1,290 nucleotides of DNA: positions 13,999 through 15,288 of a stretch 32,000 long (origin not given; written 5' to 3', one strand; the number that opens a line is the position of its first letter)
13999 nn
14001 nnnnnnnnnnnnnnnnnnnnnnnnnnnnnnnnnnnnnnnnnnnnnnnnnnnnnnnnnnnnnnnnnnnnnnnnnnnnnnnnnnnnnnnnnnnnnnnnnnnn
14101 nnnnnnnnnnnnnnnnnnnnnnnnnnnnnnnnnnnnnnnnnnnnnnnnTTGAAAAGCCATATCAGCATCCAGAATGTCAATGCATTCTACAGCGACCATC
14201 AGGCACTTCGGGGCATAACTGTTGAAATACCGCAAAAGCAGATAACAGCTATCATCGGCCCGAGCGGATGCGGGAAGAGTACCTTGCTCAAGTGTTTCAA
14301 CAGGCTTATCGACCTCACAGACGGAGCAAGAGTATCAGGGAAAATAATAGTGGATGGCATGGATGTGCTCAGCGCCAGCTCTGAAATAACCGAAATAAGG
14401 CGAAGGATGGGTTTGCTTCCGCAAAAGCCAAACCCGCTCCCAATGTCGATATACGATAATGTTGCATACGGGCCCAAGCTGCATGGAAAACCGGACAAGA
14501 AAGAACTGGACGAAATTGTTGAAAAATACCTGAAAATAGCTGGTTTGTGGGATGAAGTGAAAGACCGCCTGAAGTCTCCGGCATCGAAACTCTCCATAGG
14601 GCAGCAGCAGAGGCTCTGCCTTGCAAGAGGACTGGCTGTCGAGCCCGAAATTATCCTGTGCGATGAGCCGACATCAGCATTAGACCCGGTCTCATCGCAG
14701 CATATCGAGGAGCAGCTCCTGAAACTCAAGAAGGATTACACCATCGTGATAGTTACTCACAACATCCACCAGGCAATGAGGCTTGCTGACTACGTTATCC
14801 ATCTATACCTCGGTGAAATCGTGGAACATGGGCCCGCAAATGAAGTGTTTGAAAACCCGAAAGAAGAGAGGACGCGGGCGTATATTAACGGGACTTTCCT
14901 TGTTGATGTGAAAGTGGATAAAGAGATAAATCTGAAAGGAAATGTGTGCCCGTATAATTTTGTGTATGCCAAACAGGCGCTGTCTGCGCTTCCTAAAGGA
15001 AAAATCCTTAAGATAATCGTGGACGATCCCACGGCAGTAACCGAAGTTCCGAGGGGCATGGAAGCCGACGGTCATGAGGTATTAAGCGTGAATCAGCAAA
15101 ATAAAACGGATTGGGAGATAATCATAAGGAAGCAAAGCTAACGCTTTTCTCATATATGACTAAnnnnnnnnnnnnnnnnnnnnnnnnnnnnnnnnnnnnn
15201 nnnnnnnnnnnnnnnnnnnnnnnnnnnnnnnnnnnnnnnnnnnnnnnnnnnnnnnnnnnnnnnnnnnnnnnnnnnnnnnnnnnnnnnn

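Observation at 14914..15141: PstB carries a C-terminal TusA-like domain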

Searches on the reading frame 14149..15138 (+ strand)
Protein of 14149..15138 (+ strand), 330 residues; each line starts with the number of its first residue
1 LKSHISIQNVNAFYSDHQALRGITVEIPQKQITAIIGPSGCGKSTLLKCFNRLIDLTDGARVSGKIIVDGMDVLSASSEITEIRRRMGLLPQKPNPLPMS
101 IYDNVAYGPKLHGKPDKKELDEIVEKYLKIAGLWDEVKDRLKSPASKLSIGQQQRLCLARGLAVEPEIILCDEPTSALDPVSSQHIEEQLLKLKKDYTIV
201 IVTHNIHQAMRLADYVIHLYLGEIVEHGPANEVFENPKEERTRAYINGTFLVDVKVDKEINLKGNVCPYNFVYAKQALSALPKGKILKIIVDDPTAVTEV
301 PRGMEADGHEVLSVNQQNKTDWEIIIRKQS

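Call 3: search_protein_families(library=pfam, proteins=[window:14149-15138:+], max_evalue=1)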
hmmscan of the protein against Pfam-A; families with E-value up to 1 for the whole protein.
window:14149-15138:+ (330 aa): 30 families (the best 25 are shown)
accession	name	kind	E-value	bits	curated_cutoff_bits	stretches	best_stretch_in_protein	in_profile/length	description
PF00005.33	ABC_tran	-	6.4e-30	105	25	1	20-176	1-137/137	ABC transporter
PF01206.22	TusA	-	3.6e-18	65.6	28.6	1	258-328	1-70/70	Sulfurtransferase TusA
PF13304.12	AAA_21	-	1.6e-11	45.3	27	2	32-67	1-26/304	AAA domain, putative AbiEii toxin, Type IV TA system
PF13476.12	AAA_23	-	1.6e-06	29.4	27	1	5-50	2-39/201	AAA domain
PF02463.25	SMC_N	-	1.1e-05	25.5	40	2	28-48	22-42/220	RecF/RecN/SMC N terminal domain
PF13555.12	AAA_29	-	0.00011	22.3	27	1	22-52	14-44/61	P-loop containing region of AAA domain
PF13401.12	AAA_22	-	0.00025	21.8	27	1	29-62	4-33/130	AAA domain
PF03215.21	Rad17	-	0.00061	20.2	23.8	1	18-51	33-66/186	Rad17 P-loop domain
PF03193.22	RsgA_GTPase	-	0.0014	19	30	1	17-51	94-127/174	RsgA GTPase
PF20703.3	nSTAND1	-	0.0027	17.8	27.1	1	10-48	13-51/379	Novel STAND NTPase 1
PF13175.12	AAA_15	-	0.0033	17.5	32.1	1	26-87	18-55/374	AAA ATPase domain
PF13191.12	AAA_16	-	0.0041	18.1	32.6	1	27-67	21-61/167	AAA ATPase domain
PF09818.15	ABC_ATPase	-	0.011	15.2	23.2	1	20-52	72-101/283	P-loop domain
PF24389.1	ORC-CDC6-like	-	0.016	14.4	27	1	26-50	28-52/571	ORC-CDC6-like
PF13481.12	AAA_25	-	0.028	14.5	27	1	27-87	30-91/195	AAA domain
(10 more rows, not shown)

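Call 5: find_homologous_proteins(query=window:14149-15138:+)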
Query window:14149-15138:+ (330 aa): 8000 proteins with E <= 0.001 among 8000 candidates; the best 120 are listed.
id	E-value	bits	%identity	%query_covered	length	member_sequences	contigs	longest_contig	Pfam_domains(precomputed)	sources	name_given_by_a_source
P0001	7.9e-217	737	100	100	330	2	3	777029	PF00005.34,PF13476.13,PF02463.26,PF13304.13,PF01206.23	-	-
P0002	5.3e-204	695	93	100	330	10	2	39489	PF00005.34,PF02463.26,PF13304.13,PF01206.23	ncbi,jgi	jgi:phosphate transport system ATP-binding protein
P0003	9.6e-201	684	92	99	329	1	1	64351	PF00005.34,PF13476.13,PF02463.26,PF13304.13,PF01206.23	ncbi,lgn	-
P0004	1.3e-200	683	92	99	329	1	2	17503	PF00005.34,PF13476.13,PF02463.26,PF13304.13,PF01206.23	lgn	-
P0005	3.3e-196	669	90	100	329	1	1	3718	PF00005.34,PF13476.13,PF02463.26,PF13304.13,PF01206.23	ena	-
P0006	3.5e-196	669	90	100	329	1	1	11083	PF00005.34,PF13476.13,PF02463.26,PF13304.13,PF01206.23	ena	-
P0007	8.6e-196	668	90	99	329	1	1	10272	PF00005.34,PF13476.13,PF02463.26,PF13304.13,PF01206.23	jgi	jgi:phosphate transport system ATP-binding protein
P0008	1.2e-195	667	89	100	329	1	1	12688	PF00005.34,PF13476.13,PF02463.26,PF13304.13,PF01206.23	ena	-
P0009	1.3e-195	667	89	100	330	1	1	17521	PF00005.34,PF13476.13,PF02463.26,PF13304.13,PF01206.23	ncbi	-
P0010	5.8e-195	665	89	100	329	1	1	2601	PF00005.34,PF13476.13,PF02463.26,PF13304.13,PF01206.23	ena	-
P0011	7.5e-195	664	89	100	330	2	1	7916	PF00005.34,PF13476.13,PF02463.26,PF13304.13,PF01206.23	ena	-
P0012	7.6e-195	664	88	99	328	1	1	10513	PF00005.34,PF13476.13,PF02463.26,PF13304.13,PF01206.23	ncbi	-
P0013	6.6e-194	661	88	99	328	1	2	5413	PF00005.34,PF02463.26,PF13304.13,PF01206.23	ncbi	-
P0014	1.2e-192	657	87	100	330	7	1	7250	PF00005.34,PF13476.13,PF13304.13,PF01206.23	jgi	-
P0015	1.3e-192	657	88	99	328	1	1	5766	PF00005.34,PF13304.13,PF01206.23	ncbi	-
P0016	1.7e-192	657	88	99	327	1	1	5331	PF00005.34,PF13476.13,PF02463.26,PF13304.13,PF01206.23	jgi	-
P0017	2.0e-192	657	88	100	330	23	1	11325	PF00005.34,PF13476.13,PF02463.26,PF13304.13,PF01206.23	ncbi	-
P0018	2.7e-192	656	88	100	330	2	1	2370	PF00005.34,PF13476.13,PF02463.26,PF13304.13,PF01206.23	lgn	-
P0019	3.7e-192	656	88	99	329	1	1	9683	PF00005.34,PF13476.13,PF02463.26,PF13304.13,PF01206.23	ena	-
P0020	4.8e-192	655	88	99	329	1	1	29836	PF00005.34,PF13476.13,PF13304.13,PF01206.23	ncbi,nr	ncbi:putative ABC transporter ATP-binding protein [uncultured archaeon]|nr:putative ABC transporter 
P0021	8.8e-192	654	86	100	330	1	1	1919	PF00005.34,PF13476.13,PF02463.26,PF13304.13,PF01206.23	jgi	-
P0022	1.7e-191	653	87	100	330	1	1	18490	PF00005.34,PF13476.13,PF02463.26,PF13304.13,PF01206.23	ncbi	-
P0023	2.7e-191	653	87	99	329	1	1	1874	PF00005.34,PF13476.13,PF02463.26,PF13304.13,PF01206.23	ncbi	-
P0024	6.1e-191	652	87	100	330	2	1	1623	PF00005.34,PF13476.13,PF02463.26,PF13304.13,PF01206.23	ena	-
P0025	7.1e-191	651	87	99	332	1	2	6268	PF00005.34,PF13476.13,PF02463.26,PF13304.13,PF01206.23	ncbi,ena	-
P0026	8.6e-191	651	86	100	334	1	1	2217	PF00005.34,PF13476.13,PF02463.26,PF13304.13,PF01206.23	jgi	-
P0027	2.2e-190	650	88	99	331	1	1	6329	PF00005.34,PF13304.13,PF01206.23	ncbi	-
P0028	6.0e-190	648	86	99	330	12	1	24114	PF00005.34,PF13476.13,PF02463.26,PF13304.13,PF01206.23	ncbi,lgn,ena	-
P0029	8.5e-190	648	86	100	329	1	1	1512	PF00005.34,PF13476.13,PF02463.26,PF13304.13,PF01206.23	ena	-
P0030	1.8e-189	647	85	100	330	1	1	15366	PF00005.34,PF13476.13,PF02463.26,PF13304.13,PF01206.23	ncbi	-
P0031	4.1e-189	646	86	100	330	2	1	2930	PF00005.34,PF13476.13,PF02463.26,PF13304.13,PF01206.23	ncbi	-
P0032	8.0e-189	645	86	99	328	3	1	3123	PF00005.34,PF13476.13,PF20703.4,PF02463.26,PF13304.13,PF01206.23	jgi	jgi:phosphate transport system ATP-binding protein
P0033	2.3e-188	643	86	100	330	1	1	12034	PF00005.34,PF13476.13,PF02463.26,PF13304.13,PF01206.23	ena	-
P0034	3.6e-188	643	85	100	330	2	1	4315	PF00005.34,PF13476.13,PF02463.26,PF13304.13,PF01206.23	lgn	-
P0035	5.6e-188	642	86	99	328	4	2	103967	PF00005.34,PF13476.13,PF13304.13,PF01206.23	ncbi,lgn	-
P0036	6.4e-188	642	84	100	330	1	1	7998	PF00005.34,PF13476.13,PF13304.13,PF01206.23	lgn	-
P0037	7.2e-188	642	87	99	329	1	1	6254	PF00005.34,PF13476.13,PF02463.26,PF13304.13,PF01206.23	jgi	jgi:phosphate transport system ATP-binding protein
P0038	9.2e-188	641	86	100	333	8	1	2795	PF00005.34,PF13476.13,PF02463.26,PF13304.13,PF01206.23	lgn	-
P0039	1.0e-187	641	85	99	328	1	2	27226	PF00005.34,PF13476.13,PF02463.26,PF13304.13,PF01206.23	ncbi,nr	ncbi:MAG: ATP-binding cassette domain-containing protein [Candidatus Methanoperedens sp.]|nr:ATP-bin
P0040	1.0e-187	641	85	100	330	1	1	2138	PF00005.34,PF13476.13,PF02463.26,PF13304.13,PF01206.23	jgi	jgi:phosphate transport system ATP-binding protein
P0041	1.2e-187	641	85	100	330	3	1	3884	PF00005.34,PF13476.13,PF02463.26,PF13304.13,PF01206.23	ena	-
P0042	1.6e-187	640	84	100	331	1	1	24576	PF00005.34,PF13476.13,PF02463.26,PF13304.13,PF01206.23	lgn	-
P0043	2.9e-187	640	84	100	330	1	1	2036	PF00005.34,PF13476.13,PF13304.13,PF01206.23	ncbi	-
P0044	5.3e-187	639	85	99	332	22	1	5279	PF00005.34,PF13476.13,PF02463.26,PF13304.13,PF01206.23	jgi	jgi:phosphate transport system ATP-binding protein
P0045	5.7e-187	639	85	100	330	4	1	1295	PF00005.34,PF13476.13,PF13304.13,PF01206.23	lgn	-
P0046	1.2e-186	638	86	99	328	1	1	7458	PF00005.34,PF13476.13,PF13304.13,PF01206.23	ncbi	-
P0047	3.9e-186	636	85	99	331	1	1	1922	PF00005.34,PF13476.13,PF13304.13,PF01206.23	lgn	-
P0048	1.3e-185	634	83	100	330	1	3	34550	PF00005.34,PF13476.13,PF02463.26,PF13304.13,PF01206.23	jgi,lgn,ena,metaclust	metaclust:\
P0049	5.2e-185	632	84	99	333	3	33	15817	PF00005.34,PF13476.13,PF13304.13,PF01206.23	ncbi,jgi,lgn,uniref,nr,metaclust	ncbi:phosphate ABC transporter, ATP-binding protein [Candidatus Methanoperedens nitroreducens]|unire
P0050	1.2e-184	631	84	100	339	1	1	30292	PF00005.34,PF13476.13,PF02463.26,PF13304.13,PF01206.23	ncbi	-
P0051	1.7e-184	630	86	98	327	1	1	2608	PF00005.34,PF13476.13,PF02463.26,PF13304.13,PF01206.23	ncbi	-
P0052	2.1e-184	630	85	99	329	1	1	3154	PF00005.34,PF13476.13,PF02463.26,PF13304.13,PF01206.23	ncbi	-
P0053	1.5e-183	627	84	99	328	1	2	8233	PF00005.34,PF13476.13,PF02463.26,PF13304.13,PF01206.23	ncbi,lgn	-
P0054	1.6e-183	627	86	98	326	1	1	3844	PF00005.34,PF13476.13,PF13304.13,PF01206.23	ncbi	-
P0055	4.5e-183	626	84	100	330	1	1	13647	PF00005.34,PF13476.13,PF02463.26,PF13304.13,PF01206.23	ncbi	-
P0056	5.7e-183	625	85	98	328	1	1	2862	PF00005.34,PF13304.13,PF01206.23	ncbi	-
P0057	1.0e-182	625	85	98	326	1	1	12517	PF00005.34,PF13476.13,PF02463.26,PF13304.13,PF01206.23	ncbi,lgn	-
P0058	1.2e-181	621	82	99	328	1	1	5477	PF00005.34,PF13304.13,PF01206.23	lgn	-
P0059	1.3e-181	621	83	100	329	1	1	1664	PF00005.34,PF13476.13,PF02463.26,PF13304.13,PF01206.23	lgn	-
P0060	5.6e-181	619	82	99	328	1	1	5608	PF00005.34,PF13476.13,PF13304.13,PF01206.23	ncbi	-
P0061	7.7e-181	618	83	99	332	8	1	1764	PF00005.34,PF13476.13,PF02463.26,PF13304.13,PF01206.23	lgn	-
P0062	1.3e-178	611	82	99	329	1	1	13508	PF00005.34,PF13476.13,PF02463.26,PF13304.13,PF01206.23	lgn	-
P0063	3.0e-175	600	79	99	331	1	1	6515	PF00005.34,PF13476.13,PF02463.26,PF13304.13,PF01206.23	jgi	jgi:phosphate transport system ATP-binding protein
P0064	2.0e-174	597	79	99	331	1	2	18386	PF00005.34,PF13476.13,PF02463.26,PF13304.13,PF01206.23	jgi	jgi:phosphate transport system ATP-binding protein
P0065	2.4e-174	597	78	100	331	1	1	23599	PF00005.34,PF13175.13,PF13476.13,PF02463.26,PF13304.13,PF01206.23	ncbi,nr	ncbi:putative ABC transporter ATP-binding protein [uncultured archaeon]|nr:putative ABC transporter 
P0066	2.7e-174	597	78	100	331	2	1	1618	PF00005.34,PF13476.13,PF02463.26,PF13304.13,PF01206.23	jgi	jgi:phosphate transport system ATP-binding protein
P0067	2.9e-174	597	79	99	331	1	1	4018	PF00005.34,PF13476.13,PF02463.26,PF13304.13,PF01206.23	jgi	jgi:phosphate transport system ATP-binding protein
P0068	7.0e-174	596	78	99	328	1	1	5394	PF00005.34,PF13476.13,PF13304.13,PF01206.23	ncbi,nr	ncbi:MAG TPA: phosphate ABC transporter ATP-binding protein [Candidatus Methanoperedenaceae archaeon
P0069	9.9e-174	595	78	99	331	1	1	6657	PF00005.34,PF13175.13,PF13476.13,PF02463.26,PF13304.13,PF01206.23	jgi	jgi:phosphate transport system ATP-binding protein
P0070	1.4e-173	595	78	99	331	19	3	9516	PF00005.34,PF13476.13,PF02463.26,PF13304.13,PF01206.23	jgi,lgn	jgi:phosphate transport system ATP-binding protein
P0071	5.3e-173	593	79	100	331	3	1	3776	PF00005.34,PF13175.13,PF13476.13,PF02463.26,PF13304.13,PF01206.23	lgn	-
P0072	1.6e-172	591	78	99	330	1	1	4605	PF00005.34,PF13476.13,PF02463.26,PF13304.13,PF01206.23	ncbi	-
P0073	3.4e-172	590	79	99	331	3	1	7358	PF00005.34,PF13476.13,PF02463.26,PF13304.13,PF01206.23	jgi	-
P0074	6.5e-172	589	78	100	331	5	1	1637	PF00005.34,PF13175.13,PF13476.13,PF02463.26,PF13304.13,PF01206.23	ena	-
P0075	2.4e-171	587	79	99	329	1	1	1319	PF00005.34,PF13175.13,PF13476.13,PF02463.26,PF13304.13,PF01206.23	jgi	-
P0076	3.4e-171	587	77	100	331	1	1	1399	PF00005.34,PF02463.26,PF13304.13,PF01206.23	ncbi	-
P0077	5.0e-171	586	78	100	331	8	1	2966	PF00005.34,PF13476.13,PF02463.26,PF13304.13,PF01206.23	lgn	-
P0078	7.0e-171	586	79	99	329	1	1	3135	PF00005.34,PF13476.13,PF02463.26,PF13304.13,PF01206.23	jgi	-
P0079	8.0e-171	586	78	99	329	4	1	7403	PF00005.34,PF13175.13,PF13476.13,PF02463.26,PF13304.13,PF01206.23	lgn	-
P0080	9.2e-171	585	78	99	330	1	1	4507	PF00005.34,PF13476.13,PF02463.26,PF13304.13,PF01206.23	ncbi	-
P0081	1.3e-170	585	78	99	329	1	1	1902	PF00005.34,PF13175.13,PF13476.13,PF02463.26,PF13304.13,PF01206.23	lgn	-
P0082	2.0e-170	584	78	99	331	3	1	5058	PF00005.34,PF13175.13,PF02463.26,PF13304.13,PF01206.23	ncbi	-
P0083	4.0e-170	583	78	100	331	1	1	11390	PF00005.34,PF13476.13,PF02463.26,PF13304.13,PF01206.23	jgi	jgi:phosphate transport system ATP-binding protein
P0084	1.4e-169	582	79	99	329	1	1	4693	PF00005.34,PF02463.26,PF13304.13,PF01206.23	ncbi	-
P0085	1.6e-169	581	77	99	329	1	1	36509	PF00005.34,PF13476.13,PF02463.26,PF13304.13,PF01206.23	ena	-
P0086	3.2e-169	580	77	99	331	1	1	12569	PF00005.34,PF02463.26,PF13304.13,PF01206.23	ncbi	-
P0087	3.6e-169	580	77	99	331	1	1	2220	PF00005.34,PF13476.13,PF02463.26,PF13304.13,PF01206.23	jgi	-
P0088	3.7e-169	580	78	99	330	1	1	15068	PF00005.34,PF13476.13,PF02463.26,PF13304.13,PF01206.23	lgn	-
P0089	4.8e-169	580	77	99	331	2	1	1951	PF00005.34,PF13175.13,PF13476.13,PF02463.26,PF13304.13,PF01206.23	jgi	jgi:phosphate transport system ATP-binding protein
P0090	7.4e-169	579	78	100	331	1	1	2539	PF00005.34,PF13175.13,PF13476.13,PF02463.26,PF13304.13,PF01206.23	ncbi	-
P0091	1.7e-168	578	78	99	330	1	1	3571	PF00005.34,PF13476.13,PF02463.26,PF13304.13,PF01206.23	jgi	jgi:phosphate transport system ATP-binding protein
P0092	2.8e-168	577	76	99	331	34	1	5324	PF00005.34,PF13175.13,PF13476.13,PF02463.26,PF13304.13,PF01206.23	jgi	jgi:phosphate transport system ATP-binding protein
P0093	2.9e-168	577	76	99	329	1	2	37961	PF00005.34,PF13175.13,PF13476.13,PF02463.26,PF13304.13,PF01206.23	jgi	jgi:phosphate transport system ATP-binding protein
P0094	3.6e-168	577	77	99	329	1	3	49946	PF00005.34,PF13476.13,PF02463.26,PF13304.13,PF01206.23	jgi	-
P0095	3.6e-168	577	76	100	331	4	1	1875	PF00005.34,PF13476.13,PF02463.26,PF13304.13,PF01206.23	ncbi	-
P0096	4.4e-168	577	77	99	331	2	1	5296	PF00005.34,PF02463.26,PF13304.13,PF01206.23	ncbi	-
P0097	4.7e-168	576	76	99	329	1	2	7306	PF00005.34,PF13175.13,PF13476.13,PF02463.26,PF13304.13,PF01206.23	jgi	jgi:phosphate transport system ATP-binding protein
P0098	8.0e-168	576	78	100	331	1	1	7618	PF00005.34,PF02463.26,PF03215.22,PF13304.13,PF01206.23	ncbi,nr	ncbi:putative ABC transporter ATP-binding protein [uncultured archaeon]|nr:putative ABC transporter 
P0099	9.4e-168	575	76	99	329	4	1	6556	PF00005.34,PF13476.13,PF02463.26,PF13304.13,PF01206.23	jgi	jgi:phosphate transport system ATP-binding protein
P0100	9.9e-168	575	77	99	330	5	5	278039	PF00005.34,PF13476.13,PF02463.26,PF13304.13,PF01206.23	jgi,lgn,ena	jgi:phosphate transport system ATP-binding protein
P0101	1.2e-167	575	77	99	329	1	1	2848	PF00005.34,PF13175.13,PF02463.26,PF13304.13,PF01206.23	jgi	jgi:phosphate transport system ATP-binding protein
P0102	2.6e-167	574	75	100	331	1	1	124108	PF00005.34,PF13175.13,PF13476.13,PF02463.26,PF13304.13,PF01206.23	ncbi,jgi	-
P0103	2.9e-167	574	77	99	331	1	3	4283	PF00005.34,PF13304.13,PF01206.23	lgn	-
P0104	3.9e-167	573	77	99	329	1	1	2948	PF00005.34,PF13175.13,PF13476.13,PF02463.26,PF13304.13,PF01206.23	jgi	jgi:phosphate transport system ATP-binding protein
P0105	1.4e-166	572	77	99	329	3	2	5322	PF00005.34,PF13476.13,PF02463.26,PF13304.13,PF01206.23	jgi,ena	-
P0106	2.1e-166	571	77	99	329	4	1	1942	PF00005.34,PF13476.13,PF02463.26,PF13304.13,PF01206.23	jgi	jgi:phosphate transport system ATP-binding protein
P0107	3.4e-166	570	76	100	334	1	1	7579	PF00005.34,PF13175.13,PF02463.26,PF03215.22,PF13304.13,PF01206.23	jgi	-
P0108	5.4e-166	570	77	98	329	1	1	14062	PF00005.34,PF13476.13,PF02463.26,PF13304.13,PF01206.23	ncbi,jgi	jgi:phosphate transport system ATP-binding protein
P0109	6.1e-166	570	76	99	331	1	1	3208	PF00005.34,PF13476.13,PF02463.26,PF13304.13,PF01206.23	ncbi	-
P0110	7.8e-166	569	75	99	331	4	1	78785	PF00005.34,PF02463.26,PF13304.13,PF01206.23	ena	-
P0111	2.6e-165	567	76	99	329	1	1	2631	PF00005.34,PF13476.13,PF02463.26,PF13304.13,PF01206.23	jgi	jgi:phosphate transport system ATP-binding protein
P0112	4.3e-165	567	75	99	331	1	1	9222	PF00005.34,PF13476.13,PF02463.26,PF13304.13,PF01206.23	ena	-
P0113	6.5e-165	566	75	99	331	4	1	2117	PF00005.34,PF02463.26,PF13304.13,PF01206.23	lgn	-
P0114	9.4e-165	566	75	99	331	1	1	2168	PF00005.34,PF13476.13,PF02463.26,PF13304.13,PF01206.23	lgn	-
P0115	2.8e-164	564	75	99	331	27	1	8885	PF00005.34,PF02463.26,PF13304.13,PF01206.23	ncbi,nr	ncbi:Phosphate import ATP-binding protein PstB 3 [Methanosarcinales archaeon]|nr:Phosphate import AT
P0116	3.2e-164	564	74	99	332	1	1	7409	PF00005.34,PF13476.13,PF13304.13,PF01206.23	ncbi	-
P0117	3.3e-163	561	74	99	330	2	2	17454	PF00005.34,PF13476.13,PF02463.26,PF13304.13,PF01206.23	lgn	-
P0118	1.5e-162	558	75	99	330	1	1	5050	PF00005.34,PF13175.13,PF13476.13,PF02463.26,PF13304.13,PF01206.23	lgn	-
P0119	3.9e-162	557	74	99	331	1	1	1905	PF00005.34,PF02463.26,PF13304.13,PF01206.23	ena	-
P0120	4.5e-162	557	74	100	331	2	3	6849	PF00005.34,PF13175.13,PF13476.13,PF02463.26,PF13304.13,PF01206.23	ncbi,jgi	jgi:phosphate transport system ATP-binding protein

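Call 6: search_protein_families(library=ncbifam, proteins=[window:14149-15138:+], max_evalue=0.001)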
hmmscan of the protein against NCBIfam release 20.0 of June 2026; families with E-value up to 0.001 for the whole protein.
window:14149-15138:+ (330 aa): 193 families (the best 25 are shown)
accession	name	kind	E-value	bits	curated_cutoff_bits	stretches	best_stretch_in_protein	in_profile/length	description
TIGR00972.1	3a0107s01c2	equivalog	4.3e-104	347.2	343.2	1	5-250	2-247/248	phosphate ABC transporter ATP-binding protein PstB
NF010860.0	PRK14267.1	equivalog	1.9e-89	299.7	412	1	2-249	2-251/253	phosphate ABC transporter ATP-binding protein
NF010840.0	PRK14246.1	equivalog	1.8e-74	250.6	425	1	7-248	13-254/257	phosphate ABC transporter ATP-binding protein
NF010851.0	PRK14258.1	subfamily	1.9e-71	240.5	425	1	5-246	8-256/261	phosphate ABC transporter ATP-binding protein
NF010864.0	PRK14271.1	equivalog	6.3e-63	212.4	561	1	13-258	30-273/276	phosphate ABC transporter ATP-binding protein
TIGR01186.1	proV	subfamily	4.2e-49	167.6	326.6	1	19-268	8-252/363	betaine/proline/choline family ABC transporter ATP-binding protein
NF007027.0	PRK09493.1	equivalog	3.3e-47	160.8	379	1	5-246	2-236/240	glutamine ABC transporter ATP-binding protein GlnQ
NF008428.0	PRK11264.1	equivalog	6.5e-47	159.9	406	1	3-248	2-246/250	L-cystine ABC transporter ATP-binding protein TcyN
TIGR04521.1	ECF_ATPase_2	equivalog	8.8e-46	156.2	330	1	6-239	2-238/279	energy-coupling factor transporter ATPase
TIGR02314.1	ABC_MetN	equivalog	5.1e-45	154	499.7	1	17-263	18-258/343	methionine ABC transporter ATP-binding protein MetN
TIGR04520.1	ECF_ATPase_1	equivalog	2e-42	145.5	315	1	5-239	1-229/269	energy-coupling factor transporter ATPase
TIGR03265.1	PhnT2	equivalog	2.8e-42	145.2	457.7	1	2-262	2-251/353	putative 2-aminoethylphosphonate ABC transporter ATP-binding protein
TIGR02315.1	ABC_phnC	equivalog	4.3e-41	140.9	266.1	1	5-235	2-235/243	phosphonate ABC transporter ATP-binding protein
TIGR00968.1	3a0106s01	subfamily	2e-39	135.5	342.75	1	5-240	1-225/237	sulfate ABC transporter ATP-binding protein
TIGR03005.1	ectoine_ehuA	equivalog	6.7e-39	133.6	345.4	1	5-247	1-248/252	ectoine/hydroxyectoine ABC transporter ATP-binding protein EhuA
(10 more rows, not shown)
